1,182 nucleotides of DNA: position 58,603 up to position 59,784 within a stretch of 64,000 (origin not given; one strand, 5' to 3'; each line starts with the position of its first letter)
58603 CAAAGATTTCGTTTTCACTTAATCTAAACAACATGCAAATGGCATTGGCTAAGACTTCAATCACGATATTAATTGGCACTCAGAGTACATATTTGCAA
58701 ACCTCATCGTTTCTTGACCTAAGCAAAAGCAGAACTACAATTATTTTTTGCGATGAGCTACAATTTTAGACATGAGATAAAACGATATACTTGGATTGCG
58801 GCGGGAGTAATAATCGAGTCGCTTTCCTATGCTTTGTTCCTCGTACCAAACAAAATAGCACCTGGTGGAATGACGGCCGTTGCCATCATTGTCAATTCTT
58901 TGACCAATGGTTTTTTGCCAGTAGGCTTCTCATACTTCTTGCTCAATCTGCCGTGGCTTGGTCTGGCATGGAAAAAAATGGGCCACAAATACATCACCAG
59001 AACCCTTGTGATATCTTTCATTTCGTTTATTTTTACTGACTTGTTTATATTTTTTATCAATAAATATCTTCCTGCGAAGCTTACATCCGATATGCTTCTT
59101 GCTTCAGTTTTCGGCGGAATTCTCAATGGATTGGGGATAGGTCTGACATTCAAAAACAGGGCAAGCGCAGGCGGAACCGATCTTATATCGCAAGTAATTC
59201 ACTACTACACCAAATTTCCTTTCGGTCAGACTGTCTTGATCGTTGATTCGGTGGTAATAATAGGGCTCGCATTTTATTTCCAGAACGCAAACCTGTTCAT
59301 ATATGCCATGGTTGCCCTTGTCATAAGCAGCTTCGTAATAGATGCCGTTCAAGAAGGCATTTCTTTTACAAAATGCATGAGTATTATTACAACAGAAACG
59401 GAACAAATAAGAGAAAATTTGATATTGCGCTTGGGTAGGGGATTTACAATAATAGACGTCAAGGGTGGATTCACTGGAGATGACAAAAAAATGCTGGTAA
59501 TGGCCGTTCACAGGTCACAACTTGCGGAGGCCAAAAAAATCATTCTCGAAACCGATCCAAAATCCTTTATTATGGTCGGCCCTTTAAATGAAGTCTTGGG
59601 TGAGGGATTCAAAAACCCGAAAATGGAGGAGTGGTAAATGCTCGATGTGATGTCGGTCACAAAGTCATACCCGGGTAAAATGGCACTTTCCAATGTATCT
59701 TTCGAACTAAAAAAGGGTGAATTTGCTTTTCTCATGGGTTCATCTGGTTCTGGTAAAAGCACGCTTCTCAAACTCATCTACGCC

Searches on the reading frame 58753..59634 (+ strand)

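Call 43: search_protein_families(library=pfam, proteins=[window:58753-59634:+], max_evalue=0.001)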
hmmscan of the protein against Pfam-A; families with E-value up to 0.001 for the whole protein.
window:58753-59634:+ (294 aa): 2 families
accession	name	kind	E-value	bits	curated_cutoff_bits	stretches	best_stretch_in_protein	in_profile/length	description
PF02588.21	YitT_membrane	-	1.4e-51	175.2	24.3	1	12-223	2-204/205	Uncharacterised 5xTM membrane BCR, YitT family COG1284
PF10035.14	DUF2179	-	1.9e-17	63.3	22.8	1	229-283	1-55/55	Uncharacterized protein conserved in bacteria (DUF2179)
